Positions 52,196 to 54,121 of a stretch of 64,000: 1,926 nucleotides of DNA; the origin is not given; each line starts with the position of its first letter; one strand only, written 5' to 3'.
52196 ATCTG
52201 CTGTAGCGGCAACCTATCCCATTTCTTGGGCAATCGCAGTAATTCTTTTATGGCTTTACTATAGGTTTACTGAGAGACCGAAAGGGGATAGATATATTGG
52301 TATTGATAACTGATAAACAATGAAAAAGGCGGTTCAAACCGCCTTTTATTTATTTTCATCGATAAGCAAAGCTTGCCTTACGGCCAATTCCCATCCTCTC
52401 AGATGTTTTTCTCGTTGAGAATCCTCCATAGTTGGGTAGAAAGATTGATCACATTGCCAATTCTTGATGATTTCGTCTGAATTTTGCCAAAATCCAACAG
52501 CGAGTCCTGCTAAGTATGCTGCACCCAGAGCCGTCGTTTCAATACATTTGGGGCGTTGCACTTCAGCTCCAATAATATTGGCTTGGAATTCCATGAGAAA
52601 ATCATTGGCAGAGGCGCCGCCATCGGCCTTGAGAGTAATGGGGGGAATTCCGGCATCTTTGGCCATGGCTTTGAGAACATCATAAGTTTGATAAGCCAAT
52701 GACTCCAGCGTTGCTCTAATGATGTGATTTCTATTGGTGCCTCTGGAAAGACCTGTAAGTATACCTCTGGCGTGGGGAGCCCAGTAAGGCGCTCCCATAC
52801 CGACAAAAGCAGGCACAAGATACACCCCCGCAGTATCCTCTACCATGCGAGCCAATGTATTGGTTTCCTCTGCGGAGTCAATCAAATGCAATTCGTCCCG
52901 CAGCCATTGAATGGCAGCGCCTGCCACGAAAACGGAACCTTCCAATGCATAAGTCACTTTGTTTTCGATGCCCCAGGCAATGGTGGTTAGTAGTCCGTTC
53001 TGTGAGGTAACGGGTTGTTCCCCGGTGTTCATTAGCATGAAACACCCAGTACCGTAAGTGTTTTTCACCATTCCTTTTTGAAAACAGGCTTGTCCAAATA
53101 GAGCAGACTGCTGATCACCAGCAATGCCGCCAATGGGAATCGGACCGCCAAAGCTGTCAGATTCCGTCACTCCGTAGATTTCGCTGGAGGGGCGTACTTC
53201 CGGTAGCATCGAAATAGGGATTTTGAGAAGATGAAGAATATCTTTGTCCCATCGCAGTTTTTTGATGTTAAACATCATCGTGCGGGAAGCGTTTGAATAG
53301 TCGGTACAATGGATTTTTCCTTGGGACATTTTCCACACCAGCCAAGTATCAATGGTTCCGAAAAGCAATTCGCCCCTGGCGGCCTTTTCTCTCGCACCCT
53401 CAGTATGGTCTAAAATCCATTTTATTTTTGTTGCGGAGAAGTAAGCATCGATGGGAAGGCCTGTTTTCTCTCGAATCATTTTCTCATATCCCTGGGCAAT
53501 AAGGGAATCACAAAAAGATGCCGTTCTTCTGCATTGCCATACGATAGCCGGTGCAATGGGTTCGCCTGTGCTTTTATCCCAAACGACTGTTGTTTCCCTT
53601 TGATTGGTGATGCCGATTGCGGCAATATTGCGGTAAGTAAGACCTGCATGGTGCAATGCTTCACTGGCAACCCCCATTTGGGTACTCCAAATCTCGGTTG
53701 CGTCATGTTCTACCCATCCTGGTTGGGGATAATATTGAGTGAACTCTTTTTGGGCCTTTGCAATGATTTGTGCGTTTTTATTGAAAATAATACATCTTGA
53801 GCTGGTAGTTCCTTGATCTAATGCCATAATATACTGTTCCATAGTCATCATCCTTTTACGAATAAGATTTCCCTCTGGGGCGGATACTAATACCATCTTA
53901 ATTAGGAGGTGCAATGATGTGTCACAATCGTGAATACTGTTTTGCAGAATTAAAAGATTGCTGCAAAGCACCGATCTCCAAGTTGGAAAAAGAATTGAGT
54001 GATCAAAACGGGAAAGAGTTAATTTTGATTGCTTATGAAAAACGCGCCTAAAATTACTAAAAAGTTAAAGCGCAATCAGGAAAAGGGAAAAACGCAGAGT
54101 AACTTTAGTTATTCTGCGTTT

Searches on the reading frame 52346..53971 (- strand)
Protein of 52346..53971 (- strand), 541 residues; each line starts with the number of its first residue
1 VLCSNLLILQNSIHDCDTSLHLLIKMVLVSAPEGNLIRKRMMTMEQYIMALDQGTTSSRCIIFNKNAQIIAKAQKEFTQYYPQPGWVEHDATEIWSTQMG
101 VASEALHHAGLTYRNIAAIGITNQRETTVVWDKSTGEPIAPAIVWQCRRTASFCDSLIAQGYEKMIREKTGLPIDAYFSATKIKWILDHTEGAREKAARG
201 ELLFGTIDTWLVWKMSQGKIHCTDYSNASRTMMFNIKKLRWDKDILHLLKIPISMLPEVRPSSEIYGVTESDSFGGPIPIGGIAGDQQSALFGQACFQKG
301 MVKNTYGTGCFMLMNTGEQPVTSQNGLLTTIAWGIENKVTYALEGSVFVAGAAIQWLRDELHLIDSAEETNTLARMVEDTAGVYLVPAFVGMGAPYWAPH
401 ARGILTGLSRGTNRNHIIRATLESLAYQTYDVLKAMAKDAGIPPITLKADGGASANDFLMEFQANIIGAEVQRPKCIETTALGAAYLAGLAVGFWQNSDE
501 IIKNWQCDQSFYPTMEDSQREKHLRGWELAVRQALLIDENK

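Call 4: search_protein_families(library=pfam, proteins=[window:52346-53971:-])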
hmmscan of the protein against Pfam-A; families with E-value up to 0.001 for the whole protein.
window:52346-53971:- (541 aa): 2 families
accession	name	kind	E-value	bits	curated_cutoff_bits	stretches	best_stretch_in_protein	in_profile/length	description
PF00370.27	FGGY_N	-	3.2e-83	279.5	28.8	1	47-293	1-245/245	FGGY family of carbohydrate kinases, N-terminal domain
PF02782.22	FGGY_C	-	2e-46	158.8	27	1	303-491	2-197/198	FGGY family of carbohydrate kinases, C-terminal domain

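Call 5: search_protein_families(library=ncbifam, proteins=[window:52346-53971:-])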
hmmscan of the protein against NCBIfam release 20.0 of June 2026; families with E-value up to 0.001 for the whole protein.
window:52346-53971:- (541 aa): 12 families
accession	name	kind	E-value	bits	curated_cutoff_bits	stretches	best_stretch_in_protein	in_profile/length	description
NF000756.0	PRK00047.1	subfamily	1.1e-251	835.4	498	1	43-538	2-498/502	glycerol kinase GlpK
TIGR01311.1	glycerol_kin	equivalog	5.6e-223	740.7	590.35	1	46-534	1-493/496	glycerol kinase GlpK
TIGR01312.1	XylB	equivalog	4.4e-64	216.8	380.25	1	51-520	3-468/481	xylulokinase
TIGR01314.1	gntK_FGGY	equivalog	7.7e-47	160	648.55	1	47-519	1-477/505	gluconokinase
NF008187.0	PRK10939.1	equivalog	1.9e-33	115.9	528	1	44-531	2-500/521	autoinducer-2 kinase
TIGR02628.1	fuculo_kin_coli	equivalog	3e-29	102.3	470.9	1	48-506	3-456/465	L-fuculokinase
NF011601.0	PRK15027.1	equivalog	2.2e-28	98.9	912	1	49-517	3-461/484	xylulokinase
TIGR01315.1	5C_CHO_kinase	subfamily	1e-22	80.5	408.7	2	354-528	355-528/541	FGGY family pentulose kinase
NF003154.0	PRK04123.1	equivalog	9.2e-13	47.7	428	1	394-503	394-503/554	ribulokinase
TIGR02627.1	rhamnulo_kin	equivalog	1.9e-12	46.5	527.95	1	50-486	2-429/454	rhamnulokinase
NF007925.0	PRK10640.1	equivalog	7.8e-11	41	639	1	46-487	4-436/489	rhamnulokinase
TIGR01234.1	L-ribulokinase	equivalog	3.3e-09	36.1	583.25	1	389-521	382-516/536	ribulokinase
